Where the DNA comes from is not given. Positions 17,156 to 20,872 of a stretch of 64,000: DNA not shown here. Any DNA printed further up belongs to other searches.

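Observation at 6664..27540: Composite defense island: a DUF499/DUF1156/SNF2-DUF3883 BREX-related module split by two nested cargo cassettes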

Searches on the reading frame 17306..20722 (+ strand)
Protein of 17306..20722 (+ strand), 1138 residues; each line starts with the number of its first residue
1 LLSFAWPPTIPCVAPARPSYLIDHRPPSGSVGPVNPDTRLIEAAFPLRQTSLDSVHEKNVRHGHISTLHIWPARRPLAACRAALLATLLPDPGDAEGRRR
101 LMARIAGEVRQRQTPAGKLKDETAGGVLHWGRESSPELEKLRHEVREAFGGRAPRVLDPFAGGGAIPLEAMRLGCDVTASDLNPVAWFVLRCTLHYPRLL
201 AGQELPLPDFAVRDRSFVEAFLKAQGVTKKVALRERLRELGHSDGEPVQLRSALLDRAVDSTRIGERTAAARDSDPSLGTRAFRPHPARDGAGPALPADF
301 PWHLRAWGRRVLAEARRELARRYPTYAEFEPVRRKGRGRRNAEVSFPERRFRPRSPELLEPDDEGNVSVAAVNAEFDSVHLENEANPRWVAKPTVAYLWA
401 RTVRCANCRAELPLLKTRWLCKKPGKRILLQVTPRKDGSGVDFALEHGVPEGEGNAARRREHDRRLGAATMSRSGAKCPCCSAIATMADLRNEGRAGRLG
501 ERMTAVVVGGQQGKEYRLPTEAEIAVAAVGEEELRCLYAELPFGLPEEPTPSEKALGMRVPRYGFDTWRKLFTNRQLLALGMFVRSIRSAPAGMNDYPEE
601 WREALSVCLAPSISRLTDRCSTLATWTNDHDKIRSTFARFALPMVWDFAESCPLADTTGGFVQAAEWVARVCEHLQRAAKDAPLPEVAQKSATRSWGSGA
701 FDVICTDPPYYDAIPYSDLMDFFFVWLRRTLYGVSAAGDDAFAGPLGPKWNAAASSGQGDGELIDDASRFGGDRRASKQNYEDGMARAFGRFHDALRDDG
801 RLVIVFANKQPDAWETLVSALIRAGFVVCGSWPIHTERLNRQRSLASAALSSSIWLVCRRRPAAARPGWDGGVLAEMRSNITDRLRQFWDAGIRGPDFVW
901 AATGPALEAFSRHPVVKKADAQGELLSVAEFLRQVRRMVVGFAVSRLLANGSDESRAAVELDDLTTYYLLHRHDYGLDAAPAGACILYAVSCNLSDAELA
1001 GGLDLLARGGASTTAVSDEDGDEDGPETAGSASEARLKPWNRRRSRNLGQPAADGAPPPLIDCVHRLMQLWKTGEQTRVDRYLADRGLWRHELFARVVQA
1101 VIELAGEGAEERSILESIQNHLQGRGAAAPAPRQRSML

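Call 3: search_protein_families(library=pfam, proteins=[window:17306-20722:+], max_evalue=0.01)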
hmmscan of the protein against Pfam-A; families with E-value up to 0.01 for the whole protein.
window:17306-20722:+ (1138 aa): 3 families
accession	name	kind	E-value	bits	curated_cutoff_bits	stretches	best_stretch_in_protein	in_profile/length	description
PF06634.17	DUF1156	-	4.2e-17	62.5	24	1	44-94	1-52/73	Protein of unknown function (DUF1156)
PF03602.21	Cons_hypoth95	-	0.0012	19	24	0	151-187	40-77/182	Conserved hypothetical protein 95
PF01170.24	UPF0020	-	0.0054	16.9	22.3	0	155-182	31-58/197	RMKL-like, methyltransferase domain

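Call 4: search_protein_families(library=padloc, proteins=[window:17306-20722:+], max_evalue=0.01)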
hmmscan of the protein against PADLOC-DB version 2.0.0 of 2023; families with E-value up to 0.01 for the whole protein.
window:17306-20722:+ (1138 aa): 13 families
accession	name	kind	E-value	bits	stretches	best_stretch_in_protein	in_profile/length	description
PDLC00661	HmaB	-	9.1e-112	372.6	2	394-941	268-807/973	DNA-adenine methylase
PDLC00660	HmaB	-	8.9e-110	366.1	2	394-939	267-805/967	DNA-adenine methylase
PDLC03233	MTase_II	-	1.3e-54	183.9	2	393-868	209-650/731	Type II methyltransferase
PDLC02189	DUF1156_MTase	-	3.5e-36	122.8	4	148-188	159-199/944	-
PDLC03352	MTase_II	-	3.9e-31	105.7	3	546-735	394-600/1023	Type II methyltransferase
PDLC03314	MTase_II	-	1.2e-20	71.2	2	140-188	151-199/944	Type II methyltransferase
PDLC04134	mad2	-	6e-09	33.2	2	653-828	308-420/492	mads_2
PDLC02541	PglX|PglXI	-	3.8e-07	26.6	1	777-829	539-591/919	PglXI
PDLC03367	MTase_II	-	4.8e-06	23.2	0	155-197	44-86/633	Type II methyltransferase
PDLC03319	MTase_II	-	1.8e-05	21.8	1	129-191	4-62/503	Type II methyltransferase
PDLC03376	MTase_II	-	0.0017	16.2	0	155-187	59-91/249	Type II methyltransferase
PDLC03322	MTase_II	-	0.0024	14.8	0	152-188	64-100/446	Type II methyltransferase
PDLC03345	MTase_II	-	0.0027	14.1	1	136-194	34-90/581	Type II methyltransferase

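Call 27: find_related_loci(query=window:17405-20722:+, collection=genome_contigs, flank=10000)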
Query window:17405-20722:+ (1105 aa) in genome_contigs; peptide patterns used: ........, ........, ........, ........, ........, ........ (x = any residue, [..] = any of these).
600 stretches matched a pattern (row limit reached: there are more); 579 encode a relative of the query (tblastn E <= 1e-3); the best 80 are kept; 80 distinct loci.
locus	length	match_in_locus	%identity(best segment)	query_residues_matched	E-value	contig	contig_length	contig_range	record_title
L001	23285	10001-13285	85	1-1105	0e+0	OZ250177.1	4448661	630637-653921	MAG: Candidatus Multivorans sp. isolate 36e5008e-f582-4c91-8c3b-5baff8031e1a genome assembly, chromosome: 1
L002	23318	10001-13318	83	2-1105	0e+0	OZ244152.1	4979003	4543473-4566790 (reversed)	MAG: Candidatus Multivorans sp. isolate afea6ae8-3198-4470-b6a0-f74c278aea2c genome assembly, chromosome: 1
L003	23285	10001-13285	77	3-1104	0e+0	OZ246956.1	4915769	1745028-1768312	MAG: Thermoanaerobaculia bacterium isolate 44e70480-f7af-46fd-94ad-8fb40e9277de genome assembly, chromosome: 1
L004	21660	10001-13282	77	3-1105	0e+0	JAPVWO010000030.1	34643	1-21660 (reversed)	MAG: Candidatus Multivorans thiocomprendens isolate r_rhhh15 Seq30, whole genome shotgun sequence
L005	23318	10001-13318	82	2-1105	0e+0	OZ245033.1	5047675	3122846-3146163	MAG: Candidatus Multivorans sp. isolate ccabee53-d9e3-4e52-b566-adb1483e4997 genome assembly, chromosome: 1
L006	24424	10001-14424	78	3-1105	0e+0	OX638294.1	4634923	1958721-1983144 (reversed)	MAG: uncultured Thermoanaerobaculia bacterium isolate 42478a12-5572-4d71-959b-92ffd854a98d genome assembly, chromosome:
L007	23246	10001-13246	75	2-1105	0e+0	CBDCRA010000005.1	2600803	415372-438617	MAG: Candidatus Multivorans sp. isolate d7452e89-af48-44c7-9597-5a6bccd24eaa genome assembly, contig: contig_5, whole ge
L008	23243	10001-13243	75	3-1105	0e+0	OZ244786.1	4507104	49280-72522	MAG: Candidatus Multivorans sp. isolate 506956bb-d3ba-4b36-a8b3-9439da49a84d genome assembly, chromosome: 1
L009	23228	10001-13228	75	3-1105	0e+0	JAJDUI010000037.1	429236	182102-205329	MAG: Thermoanaerobaculia bacterium isolate jk18x1bzbins.73 k141_1578269, whole genome shotgun sequence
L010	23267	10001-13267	69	4-1105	0e+0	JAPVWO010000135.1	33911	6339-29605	MAG: Candidatus Multivorans thiocomprendens isolate r_rhhh15 Seq135, whole genome shotgun sequence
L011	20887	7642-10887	76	2-1105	0e+0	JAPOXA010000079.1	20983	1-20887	MAG: Acidobacteria bacterium isolate COS3_bin_14 NODE_807_length_20983_cov_61.3841, whole genome shotgun sequence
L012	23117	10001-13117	67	6-1104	0e+0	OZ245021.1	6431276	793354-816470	MAG: Gammaproteobacteria bacterium isolate 67a87912-4c7a-4147-b5b2-fff17a58665b genome assembly, chromosome: 1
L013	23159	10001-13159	68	3-1100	0e+0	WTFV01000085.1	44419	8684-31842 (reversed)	MAG: Acidobacteria bacterium isolate CO36386bin_12 NODE_516_length_44419_cov_20.981156, whole genome shotgun sequence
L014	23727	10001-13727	67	6-1090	0e+0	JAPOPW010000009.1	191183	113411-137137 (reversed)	MAG: Immundisolibacterales bacterium isolate APA_bin_69 c_000000590118, whole genome shotgun sequence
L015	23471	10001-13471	65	4-1105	0e+0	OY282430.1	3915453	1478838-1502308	MAG: uncultured Pseudomonadales bacterium genome assembly, chromosome: 1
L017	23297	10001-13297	84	1-1105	0e+0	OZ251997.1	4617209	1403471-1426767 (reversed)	MAG: Candidatus Multivorans sp. isolate 0020eb3c-7439-4c9e-8c72-55202c0a045f genome assembly, chromosome: 1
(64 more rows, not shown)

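Call 40: search_protein_families(library=ncbifam, proteins=[window:17405-20722:+], max_evalue=0.001)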
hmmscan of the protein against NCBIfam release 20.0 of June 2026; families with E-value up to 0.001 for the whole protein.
window:17405-20722:+ (1105 aa): 1 family
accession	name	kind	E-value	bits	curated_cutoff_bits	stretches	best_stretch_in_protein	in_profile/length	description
NF042963.1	DUF1156_antiphage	equivalog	3.5e-47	161.1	1000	4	530-698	458-604/960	anti-phage-associated DUF1156 domain-containing protein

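Call 49: search_protein_families(library=padloc, proteins=[L005:13331-14632:+, L005:14629-15198:+, L005:15272-16777:-, L010:14626-15201:+], max_evalue=0.001)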
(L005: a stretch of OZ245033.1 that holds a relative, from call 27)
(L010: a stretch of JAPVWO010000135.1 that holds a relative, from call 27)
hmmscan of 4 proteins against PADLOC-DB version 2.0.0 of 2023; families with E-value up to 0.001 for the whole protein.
L005:13331-14632:+ (433 aa): 95 families (the best 25 are shown)
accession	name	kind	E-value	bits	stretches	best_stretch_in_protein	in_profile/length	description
PDLC04392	PDC-M07A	-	2.4e-66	222.6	1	1-421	1-406/432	-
PDLC04393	PDC-M07A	-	2.9e-61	205.8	1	1-421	1-408/435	-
PDLC04389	PDC-M07A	-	6.7e-59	198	1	2-422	6-427/443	-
PDLC04391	PDC-M07A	-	4.1e-58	195.3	1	1-421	1-404/412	-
PDLC04178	HEC-01A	-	5.9e-42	142.1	1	2-397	9-359/399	-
PDLC04184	HEC-01A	-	3.5e-38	129.8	2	207-375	215-400/464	-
PDLC04183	HEC-01A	-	6.7e-36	122.2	1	3-392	6-370/402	-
PDLC02980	AriA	-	2.3e-33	114.5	2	285-367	222-304/304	-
PDLC04390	PDC-M07A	-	3.2e-33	113.1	1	204-403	74-275/321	-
PDLC04177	HEC-01A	-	4.7e-32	109.5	2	213-392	192-364/393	-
PDLC04176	HEC-01A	-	8.2e-32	109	2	205-366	158-321/371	-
PDLC04541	PDC-M25A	-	3.5e-28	96.8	2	203-380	153-324/380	-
PDLC04182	HEC-01A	-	8.4e-28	95.4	1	2-373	4-358/406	-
PDLC04175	HEC-01A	-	1.5e-26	91.3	2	231-372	177-318/363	-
PDLC04179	HEC-01A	-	2.5e-26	90.8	2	207-373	245-412/459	-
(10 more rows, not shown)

L005:14629-15198:+ (189 aa): 0 families

L005:15272-16777:- (501 aa): 7 families
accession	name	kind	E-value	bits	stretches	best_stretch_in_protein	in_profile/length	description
PDLC04787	PDC-S01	-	9.4e-49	164.4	1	55-419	19-357/412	-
PDLC04789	PDC-S01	-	4.6e-42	142.4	1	55-423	9-344/375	-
PDLC04790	PDC-S01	-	1.4e-39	134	1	57-440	21-386/422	-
PDLC04791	PDC-S01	-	1e-28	98.1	2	227-450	158-377/395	-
PDLC04786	PDC-S01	-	9.7e-20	68.7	1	61-404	18-373/439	-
PDLC04788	PDC-S01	-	1.2e-19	68.5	1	60-333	16-287/448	-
PDLC04792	PDC-S01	-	4.8e-09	33.3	1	60-418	16-383/452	-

L010:14626-15201:+ (191 aa): 0 families

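Call 50: search_protein_families(library=pfam, proteins=[L005:13331-14632:+, L005:14629-15198:+, L005:15272-16777:-, L010:14626-15201:+], max_evalue=1)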
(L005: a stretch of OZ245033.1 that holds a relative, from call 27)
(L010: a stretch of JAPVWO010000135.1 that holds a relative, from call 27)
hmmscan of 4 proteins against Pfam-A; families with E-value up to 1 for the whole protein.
L005:13331-14632:+ (433 aa): 7 families
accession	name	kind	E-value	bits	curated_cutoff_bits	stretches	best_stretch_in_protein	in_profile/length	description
PF13304.12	AAA_21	-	3e-32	113.3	27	2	288-366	225-303/304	AAA domain, putative AbiEii toxin, Type IV TA system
PF13175.12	AAA_15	-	2.7e-18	67.2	32.1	2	1-44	1-46/374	AAA ATPase domain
PF02463.25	SMC_N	-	5.7e-16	59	40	2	1-47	1-50/220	RecF/RecN/SMC N terminal domain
PF13476.12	AAA_23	-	3.1e-05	25.2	27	1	4-43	1-41/201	AAA domain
PF13555.12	AAA_29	-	0.0012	19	27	1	3-43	2-44/61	P-loop containing region of AAA domain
PF11398.14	DUF2813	-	0.0068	16.3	21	1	324-370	287-329/372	Protein of unknown function (DUF2813)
PF13514.12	AAA_27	-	0.0092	16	22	1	2-47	3-53/206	AAA domain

L005:14629-15198:+ (189 aa): 0 families

L005:15272-16777:- (501 aa): 15 families
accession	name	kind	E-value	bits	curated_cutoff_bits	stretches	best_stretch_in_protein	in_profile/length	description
PF13173.12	AAA_14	-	1.6e-28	99.7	27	1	63-198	2-129/129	AAA domain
PF13635.12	DUF4143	-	1.8e-24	86.7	28.1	1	264-420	2-160/160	Domain of unknown function (DUF4143)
PF08220.18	HTH_DeoR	-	1.8e-05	24.8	21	1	289-326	11-48/57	DeoR-like helix-turn-helix domain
PF13401.12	AAA_22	-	0.00086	20.1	27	1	63-161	5-117/130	AAA domain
PF20720.3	nSTAND3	-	0.006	16.7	27.2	1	60-120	14-61/155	Novel STAND NTPase 3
PF13191.12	AAA_16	-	0.0093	16.9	32.6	1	61-141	22-103/167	AAA ATPase domain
PF08279.18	HTH_11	-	0.01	16.1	25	1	287-320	10-43/55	HTH domain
PF13730.12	HTH_36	-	0.013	15.8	25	1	284-319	14-52/55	Helix-turn-helix domain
PF09339.16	HTH_IclR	-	0.014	15.6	22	1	290-318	16-44/52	IclR helix-turn-helix domain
PF12802.13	MarR_2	-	0.044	14.4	27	1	283-325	12-53/61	MarR family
PF01637.24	ATPase_2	-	0.046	14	33.2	1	63-91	20-48/225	ATPase domain predominantly from Archaea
PF00004.35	AAA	-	0.071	14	21.2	1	66-142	1-68/131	ATPase family associated with various cellular activities (AAA)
PF01047.28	MarR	-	0.08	13.3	24.6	1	289-326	14-51/59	MarR family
PF01475.25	FUR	-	0.087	13.4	23.1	1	287-344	24-81/121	Ferric uptake regulator family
PF03008.20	DUF234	-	0.21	12.5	22.5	1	398-421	68-91/100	Archaea bacterial proteins of unknown function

L010:14626-15201:+ (191 aa): 0 families

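Call 72: search_solved_structures(query=window:17405-20722:+, max_evalue=0.01)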
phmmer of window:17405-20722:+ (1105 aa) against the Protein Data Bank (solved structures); distinct sequences matched with E-value up to 0.01: 0.
